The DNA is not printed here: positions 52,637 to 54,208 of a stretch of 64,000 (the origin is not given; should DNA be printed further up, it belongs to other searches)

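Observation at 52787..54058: CheW-like scaffold domain fused to a truncated haemoglobin: candidate gas-sensing chemotaxis coupling protein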

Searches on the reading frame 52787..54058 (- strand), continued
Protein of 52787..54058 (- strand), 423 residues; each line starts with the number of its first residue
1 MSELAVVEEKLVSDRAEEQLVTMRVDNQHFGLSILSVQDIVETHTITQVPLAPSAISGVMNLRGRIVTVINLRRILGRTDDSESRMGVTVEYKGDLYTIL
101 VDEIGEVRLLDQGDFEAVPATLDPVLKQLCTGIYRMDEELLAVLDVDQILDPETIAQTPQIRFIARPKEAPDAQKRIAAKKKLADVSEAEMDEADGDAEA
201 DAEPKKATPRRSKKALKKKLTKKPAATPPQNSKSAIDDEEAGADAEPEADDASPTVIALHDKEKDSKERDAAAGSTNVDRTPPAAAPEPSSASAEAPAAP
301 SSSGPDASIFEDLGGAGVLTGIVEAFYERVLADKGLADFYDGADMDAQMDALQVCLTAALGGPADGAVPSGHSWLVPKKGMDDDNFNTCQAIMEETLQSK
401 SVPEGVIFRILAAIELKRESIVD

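Call 17: find_encoding_contigs(protein=P0076, flank=10000, max_places=2)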
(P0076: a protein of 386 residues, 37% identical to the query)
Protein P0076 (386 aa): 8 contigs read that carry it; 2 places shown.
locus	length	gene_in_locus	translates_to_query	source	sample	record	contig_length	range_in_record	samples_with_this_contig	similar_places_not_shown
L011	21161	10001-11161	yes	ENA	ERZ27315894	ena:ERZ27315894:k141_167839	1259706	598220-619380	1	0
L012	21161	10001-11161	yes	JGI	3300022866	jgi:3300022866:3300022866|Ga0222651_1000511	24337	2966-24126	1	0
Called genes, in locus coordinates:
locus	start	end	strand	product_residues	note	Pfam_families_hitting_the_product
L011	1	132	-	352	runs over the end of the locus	PF00990:GGDEF, PF22335:Cas10-Cmr2_palm2 (faint)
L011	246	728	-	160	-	PF13279:4HBT_2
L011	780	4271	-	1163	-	PF02574:S-methyl_trans, PF00809:Pterin_bind, PF02607:B12-binding_2, PF02310:B12-binding, PF02965:Met_synt_B12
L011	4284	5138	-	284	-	PF02219:MTHFR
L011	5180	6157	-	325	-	PF12840:HTH_20, PF01022:HTH_5, PF12802:MarR_2, PF01135:PCMT, PF01209:Ubie_methyltran, PF05175:MTS, PF13489:Methyltransf_23, PF08241:Methyltransf_11, +6 more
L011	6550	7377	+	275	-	PF04333:MlaA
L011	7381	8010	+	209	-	PF05494:MlaC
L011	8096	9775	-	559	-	PF00005:ABC_tran, PF02463:SMC_N (faint), PF13555:AAA_29 (faint), PF01926:MMR_HSR1 (faint), PF13304:AAA_21 (faint), PF12848:ABC_tran_Xtn, PF00005:ABC_tran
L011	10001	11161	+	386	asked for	PF01584:CheW, PF01152:Bac_globin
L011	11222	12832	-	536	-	PF05681:Fumerase, PF05683:Fumerase_C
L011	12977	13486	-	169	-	PF04386:SspB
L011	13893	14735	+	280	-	PF00303:Thymidylat_synt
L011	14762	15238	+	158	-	PF00186:DHFR_1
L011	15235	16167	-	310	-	PF00296:Bac_luciferase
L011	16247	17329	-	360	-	PF14696:Glyoxalase_5, PF00903:Glyoxalase, PF13669:Glyoxalase_4 (weak)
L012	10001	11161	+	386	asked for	PF01584:CheW, PF01152:Bac_globin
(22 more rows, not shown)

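Call 32: list_cluster_members(proteins=[P0001, P0006, P0012, P0014, P0027, P0062, P0075, P0086, P0094, P0105])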
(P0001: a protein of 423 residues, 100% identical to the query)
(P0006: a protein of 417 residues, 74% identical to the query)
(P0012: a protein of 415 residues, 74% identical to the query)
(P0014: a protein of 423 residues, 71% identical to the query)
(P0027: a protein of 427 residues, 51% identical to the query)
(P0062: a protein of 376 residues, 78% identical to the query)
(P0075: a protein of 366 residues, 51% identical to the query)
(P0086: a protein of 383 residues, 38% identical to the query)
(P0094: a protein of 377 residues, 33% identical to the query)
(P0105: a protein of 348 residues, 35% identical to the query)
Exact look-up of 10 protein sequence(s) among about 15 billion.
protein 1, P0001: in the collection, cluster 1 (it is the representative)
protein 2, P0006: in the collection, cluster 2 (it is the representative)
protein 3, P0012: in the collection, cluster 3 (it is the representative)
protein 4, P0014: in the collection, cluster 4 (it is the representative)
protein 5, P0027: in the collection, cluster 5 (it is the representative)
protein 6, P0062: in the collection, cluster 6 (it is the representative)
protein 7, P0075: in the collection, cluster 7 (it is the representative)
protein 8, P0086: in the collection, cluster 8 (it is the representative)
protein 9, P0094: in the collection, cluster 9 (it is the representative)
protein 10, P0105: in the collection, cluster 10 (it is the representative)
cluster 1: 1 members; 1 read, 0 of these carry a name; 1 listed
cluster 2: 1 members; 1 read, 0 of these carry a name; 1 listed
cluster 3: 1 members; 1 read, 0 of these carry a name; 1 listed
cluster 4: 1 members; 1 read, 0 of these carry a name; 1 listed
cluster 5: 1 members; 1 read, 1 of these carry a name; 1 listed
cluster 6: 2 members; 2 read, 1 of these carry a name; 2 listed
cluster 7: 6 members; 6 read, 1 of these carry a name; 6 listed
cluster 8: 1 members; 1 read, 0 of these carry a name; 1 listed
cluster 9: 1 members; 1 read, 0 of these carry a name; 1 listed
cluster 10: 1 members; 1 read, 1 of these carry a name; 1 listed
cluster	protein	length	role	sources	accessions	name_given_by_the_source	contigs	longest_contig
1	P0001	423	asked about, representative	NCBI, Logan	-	-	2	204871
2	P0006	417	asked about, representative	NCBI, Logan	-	-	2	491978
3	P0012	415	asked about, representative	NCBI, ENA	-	-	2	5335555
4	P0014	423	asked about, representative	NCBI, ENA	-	-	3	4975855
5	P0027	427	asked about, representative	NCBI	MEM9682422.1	MAG: chemotaxis protein CheW [Pseudomonadota bacterium]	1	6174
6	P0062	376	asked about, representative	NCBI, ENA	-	-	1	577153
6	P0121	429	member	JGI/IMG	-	chemotaxis signal transduction protein/truncated hemoglobin YjbI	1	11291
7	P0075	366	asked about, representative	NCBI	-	-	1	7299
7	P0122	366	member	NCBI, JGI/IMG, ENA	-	purine-binding chemotaxis protein CheW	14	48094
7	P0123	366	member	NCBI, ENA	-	-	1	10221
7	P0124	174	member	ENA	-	-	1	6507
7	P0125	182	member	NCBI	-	-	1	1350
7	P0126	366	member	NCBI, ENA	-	-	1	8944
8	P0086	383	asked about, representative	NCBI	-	-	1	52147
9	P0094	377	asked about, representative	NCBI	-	-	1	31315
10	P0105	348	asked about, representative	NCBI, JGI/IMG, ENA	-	purine-binding chemotaxis protein CheW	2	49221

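Call 37: find_encoding_contigs(protein=P0113, flank=10000, max_places=1)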
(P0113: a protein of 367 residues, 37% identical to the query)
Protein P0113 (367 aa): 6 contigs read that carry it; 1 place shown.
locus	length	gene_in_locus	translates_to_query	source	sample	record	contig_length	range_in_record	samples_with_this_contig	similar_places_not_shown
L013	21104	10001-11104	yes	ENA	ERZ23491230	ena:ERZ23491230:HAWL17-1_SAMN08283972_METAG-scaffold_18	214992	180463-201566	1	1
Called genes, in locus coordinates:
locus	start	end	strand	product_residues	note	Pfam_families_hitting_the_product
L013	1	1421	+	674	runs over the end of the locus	PF00009:GTP_EFTU, PF22042:EF-G_D2 (weak), PF14492:EFG_III, PF03764:EFG_IV, PF00679:EFG_C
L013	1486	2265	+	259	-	PF01557:FAA_hydrolase (weak)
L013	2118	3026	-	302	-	PF00092:VWA (weak), PF06707:DUF1194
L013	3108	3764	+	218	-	PF19630:DUF6134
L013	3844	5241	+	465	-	PF01565:FAD_binding_4, PF02913:FAD-oxidase_C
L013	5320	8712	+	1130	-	PF05170:AsmA, PF05359:DUF748, PF13116:YhdP (faint), PF05170:AsmA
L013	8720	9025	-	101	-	PF13467:RHH_4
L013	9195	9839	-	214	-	PF12697:Abhydrolase_6 (faint), PF20408:Abhydrolase_11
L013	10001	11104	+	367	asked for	PF01584:CheW, PF01152:Bac_globin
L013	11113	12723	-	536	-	PF05681:Fumerase, PF05683:Fumerase_C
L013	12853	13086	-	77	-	-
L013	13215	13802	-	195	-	PF04386:SspB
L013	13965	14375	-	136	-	-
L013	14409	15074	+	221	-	PF00303:Thymidylat_synt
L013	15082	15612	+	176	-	PF00186:DHFR_1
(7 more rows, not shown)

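Call 38: find_encoding_contigs(protein=P0098, flank=10000, max_places=1)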
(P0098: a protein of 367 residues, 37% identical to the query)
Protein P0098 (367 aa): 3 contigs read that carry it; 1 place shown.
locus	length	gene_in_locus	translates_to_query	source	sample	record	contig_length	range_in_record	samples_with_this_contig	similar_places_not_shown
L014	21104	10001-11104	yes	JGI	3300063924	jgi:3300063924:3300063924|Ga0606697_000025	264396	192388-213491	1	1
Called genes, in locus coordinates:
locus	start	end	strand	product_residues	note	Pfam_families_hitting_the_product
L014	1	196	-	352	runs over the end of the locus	PF22335:Cas10-Cmr2_palm2 (weak), PF00990:GGDEF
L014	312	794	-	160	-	PF13279:4HBT_2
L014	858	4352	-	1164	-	PF02574:S-methyl_trans, PF00809:Pterin_bind, PF02607:B12-binding_2, PF02310:B12-binding, PF02965:Met_synt_B12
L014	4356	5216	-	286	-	PF02219:MTHFR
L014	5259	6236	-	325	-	PF12840:HTH_20, PF01022:HTH_5, PF12802:MarR_2, PF01209:Ubie_methyltran, PF13489:Methyltransf_23, PF08241:Methyltransf_11, PF08242:Methyltransf_12, PF13649:Methyltransf_25, +4 more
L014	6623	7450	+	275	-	PF04333:MlaA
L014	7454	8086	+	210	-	PF05494:MlaC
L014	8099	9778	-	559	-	PF00005:ABC_tran, PF00931:NB-ARC (faint), PF02463:SMC_N (faint), PF13476:AAA_23 (faint), PF01926:MMR_HSR1 (faint), PF13304:AAA_21 (faint), PF12848:ABC_tran_Xtn, PF00005:ABC_tran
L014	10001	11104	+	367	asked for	PF01584:CheW, PF01152:Bac_globin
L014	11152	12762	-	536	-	PF05681:Fumerase, PF05683:Fumerase_C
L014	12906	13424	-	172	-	PF04386:SspB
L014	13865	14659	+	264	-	PF00303:Thymidylat_synt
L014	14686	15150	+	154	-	PF00186:DHFR_1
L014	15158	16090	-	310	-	PF00296:Bac_luciferase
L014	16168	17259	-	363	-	PF14696:Glyoxalase_5, PF13669:Glyoxalase_4 (faint), PF00903:Glyoxalase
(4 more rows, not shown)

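Call 39: find_encoding_contigs(protein=P0102, flank=10000, max_places=1)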
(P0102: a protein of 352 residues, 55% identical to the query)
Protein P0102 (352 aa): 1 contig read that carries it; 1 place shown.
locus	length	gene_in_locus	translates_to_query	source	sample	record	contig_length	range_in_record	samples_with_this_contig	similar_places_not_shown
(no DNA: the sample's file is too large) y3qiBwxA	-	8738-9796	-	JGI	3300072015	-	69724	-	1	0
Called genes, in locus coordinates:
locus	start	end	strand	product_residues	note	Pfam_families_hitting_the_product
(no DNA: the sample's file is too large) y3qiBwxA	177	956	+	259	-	PF01557:FAA_hydrolase (weak)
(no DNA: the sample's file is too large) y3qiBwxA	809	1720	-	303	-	PF06707:DUF1194, PF00092:VWA (weak)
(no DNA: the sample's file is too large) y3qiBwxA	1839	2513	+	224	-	PF19630:DUF6134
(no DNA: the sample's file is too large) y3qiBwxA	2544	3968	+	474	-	PF01565:FAD_binding_4, PF02913:FAD-oxidase_C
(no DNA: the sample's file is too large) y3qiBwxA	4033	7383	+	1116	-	PF05170:AsmA, PF05359:DUF748, PF13116:YhdP (faint), PF05170:AsmA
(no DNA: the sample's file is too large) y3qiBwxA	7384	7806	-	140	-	PF13467:RHH_4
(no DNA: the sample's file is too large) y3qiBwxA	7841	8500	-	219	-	PF20408:Abhydrolase_11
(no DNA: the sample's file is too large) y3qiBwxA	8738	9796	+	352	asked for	PF01584:CheW, PF01152:Bac_globin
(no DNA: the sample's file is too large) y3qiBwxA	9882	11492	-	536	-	PF05681:Fumerase, PF05683:Fumerase_C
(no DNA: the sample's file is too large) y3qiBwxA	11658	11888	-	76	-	-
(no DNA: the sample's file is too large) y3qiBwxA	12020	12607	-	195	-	PF04386:SspB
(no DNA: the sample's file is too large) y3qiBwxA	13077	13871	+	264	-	PF00303:Thymidylat_synt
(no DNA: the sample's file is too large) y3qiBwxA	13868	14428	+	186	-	PF00186:DHFR_1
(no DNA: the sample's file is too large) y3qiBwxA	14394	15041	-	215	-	PF04831:POPDC1-3, PF00027:cNMP_binding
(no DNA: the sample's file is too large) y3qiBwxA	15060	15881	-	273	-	PF00378:ECH_1, PF16113:ECH_2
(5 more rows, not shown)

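Call 63: search_protein_representatives(alignment_id=A2)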
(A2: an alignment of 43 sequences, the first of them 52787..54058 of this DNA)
Query: 43 sequences, 380 profile positions. Proteins with E-value up to 0.001 (for the whole library): 35835; up to 1e-10: 14049; up to 1e-30: 763. The best 150 are listed.
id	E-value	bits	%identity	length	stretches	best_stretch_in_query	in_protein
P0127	0.0e+00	1129.9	-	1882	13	259-379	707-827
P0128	1.2e-235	798.2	-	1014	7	256-379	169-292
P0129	1.6e-212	722.0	-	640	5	239-378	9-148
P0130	4.8e-175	598.7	-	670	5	257-379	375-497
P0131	3.9e-153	526.5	-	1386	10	212-378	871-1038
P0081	8.7e-152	522.1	-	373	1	1-379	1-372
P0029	1.8e-151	521.0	-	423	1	1-379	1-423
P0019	5.1e-148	509.7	-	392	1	1-379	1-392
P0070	3.6e-143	493.7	-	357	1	1-379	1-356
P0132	2.1e-139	481.4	-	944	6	185-378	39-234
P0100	6.8e-138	476.4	-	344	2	1-203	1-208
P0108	5.3e-129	447.1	-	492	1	6-379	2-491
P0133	1.3e-123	429.4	-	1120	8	252-378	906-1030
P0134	4.0e-116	404.7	-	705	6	259-379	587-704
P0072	4.0e-115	401.4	-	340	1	1-295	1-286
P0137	4.1e-109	381.7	-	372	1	1-378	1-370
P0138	9.7e-107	373.8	-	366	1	1-379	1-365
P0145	5.8e-86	305.4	-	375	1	1-379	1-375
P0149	1.3e-83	297.8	-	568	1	1-242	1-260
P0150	1.5e-83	297.5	-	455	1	1-242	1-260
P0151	2.5e-82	293.5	-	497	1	1-243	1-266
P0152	2.9e-82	293.3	-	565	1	10-257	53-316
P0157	1.6e-79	284.3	-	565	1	1-271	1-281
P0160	2.7e-77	276.9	-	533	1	7-240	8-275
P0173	7.3e-67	242.6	-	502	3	11-172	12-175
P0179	1.4e-64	235.0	-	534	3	12-170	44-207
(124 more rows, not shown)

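Call 64: search_protein_families(library=pfam, proteins=[P0149, P0150, P0151, P0152, P0157, P0160, P0173, P0179, P0137, P0145], max_evalue=0.001)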
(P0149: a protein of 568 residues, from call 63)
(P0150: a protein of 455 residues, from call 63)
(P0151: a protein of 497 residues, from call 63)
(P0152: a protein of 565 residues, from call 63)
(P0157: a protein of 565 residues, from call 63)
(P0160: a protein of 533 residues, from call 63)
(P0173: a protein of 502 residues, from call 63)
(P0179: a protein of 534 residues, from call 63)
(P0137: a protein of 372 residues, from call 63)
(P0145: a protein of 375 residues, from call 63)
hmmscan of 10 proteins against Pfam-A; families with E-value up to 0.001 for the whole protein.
P0149 (568 aa): 1 family
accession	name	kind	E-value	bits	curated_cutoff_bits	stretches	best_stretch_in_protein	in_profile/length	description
PF01584.24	CheW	-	9.8e-31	106.7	23.5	1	19-154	1-136/138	CheW-like domain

P0150 (455 aa): 1 family
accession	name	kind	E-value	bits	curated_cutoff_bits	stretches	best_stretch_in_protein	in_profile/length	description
PF01584.24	CheW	-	6.1e-31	107.3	23.5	1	19-154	1-136/138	CheW-like domain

P0151 (497 aa): 1 family
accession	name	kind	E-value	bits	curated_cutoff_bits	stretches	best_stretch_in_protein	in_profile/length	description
PF01584.24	CheW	-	4e-31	107.9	23.5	1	19-152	1-134/138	CheW-like domain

P0152 (565 aa): 1 family
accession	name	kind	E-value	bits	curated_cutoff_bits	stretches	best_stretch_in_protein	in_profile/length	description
PF01584.24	CheW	-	3.5e-29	101.6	23.5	1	62-195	1-134/138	CheW-like domain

P0157 (565 aa): 1 family
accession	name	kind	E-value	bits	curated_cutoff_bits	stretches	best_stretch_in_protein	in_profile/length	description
PF01584.24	CheW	-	9.9e-28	96.9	23.5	1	19-153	1-135/138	CheW-like domain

P0160 (533 aa): 1 family
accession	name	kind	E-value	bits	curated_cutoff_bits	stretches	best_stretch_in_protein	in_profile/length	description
PF01584.24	CheW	-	1.5e-30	106.1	23.5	1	20-155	1-136/138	CheW-like domain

P0173 (502 aa): 1 family
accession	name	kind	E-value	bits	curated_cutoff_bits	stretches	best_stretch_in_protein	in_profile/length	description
PF01584.24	CheW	-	2.7e-110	364.4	23.5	3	356-494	1-137/138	CheW-like domain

P0179 (534 aa): 1 family
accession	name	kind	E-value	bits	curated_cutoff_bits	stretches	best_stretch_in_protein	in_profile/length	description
PF01584.24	CheW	-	1.3e-115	381.6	23.5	3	51-190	1-137/138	CheW-like domain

P0137 (372 aa): 1 family
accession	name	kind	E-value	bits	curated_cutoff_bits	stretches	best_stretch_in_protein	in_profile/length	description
PF01584.24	CheW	-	1.4e-34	119.1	23.5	1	19-153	1-136/138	CheW-like domain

P0145 (375 aa): 2 families
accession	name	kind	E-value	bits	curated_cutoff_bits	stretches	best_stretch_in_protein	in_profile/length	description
PF01584.24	CheW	-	2.4e-30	105.4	23.5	1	19-158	1-135/138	CheW-like domain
PF01152.27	Bac_globin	-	8.8e-05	23.1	21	1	260-367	3-113/121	Bacterial-like globin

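Call 65: predict_structure(alignment_id=A3)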
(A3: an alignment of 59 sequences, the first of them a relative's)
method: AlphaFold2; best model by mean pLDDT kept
length: 310 residues; sequences in the alignment: 59
mean_pLDDT: 86.8   pTM: 0.54
mean pLDDT of the five models: 86.8, 86.5, 85.9, 85.0, 81.3
residues with pLDDT >= 90: 211; 70-90: 57; 50-70: 17; < 50: 25
segments of 3 or more residues with pLDDT < 50: 1-4, 8-11, 175-186
pLDDT, mean of each block of 10 residues (from residue 1): 48 70 96 96 91 92 94 94 85 96 96 96 93 96 97 94 68 45 50 90 96 96 92 93 87 83 91 96 93 90 87
secondary structure, 60 per line:
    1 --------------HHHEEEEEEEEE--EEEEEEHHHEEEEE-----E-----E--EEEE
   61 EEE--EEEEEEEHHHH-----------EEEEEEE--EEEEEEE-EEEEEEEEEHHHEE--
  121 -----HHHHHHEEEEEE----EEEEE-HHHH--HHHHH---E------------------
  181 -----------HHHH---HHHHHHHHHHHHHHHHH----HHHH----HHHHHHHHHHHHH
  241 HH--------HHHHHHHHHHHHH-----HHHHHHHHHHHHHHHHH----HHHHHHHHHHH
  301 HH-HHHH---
elements in order: E18-26 E29-34 E38-42 E57-63 E66-72 H73-76 E88-94 E97-103 E105-113 H126-131 E132-137 E142-146 H148-151 H154-158 H192-195 H199-215 H220-223 H228-242 H251-263 H269-285 H290-302 H304-307
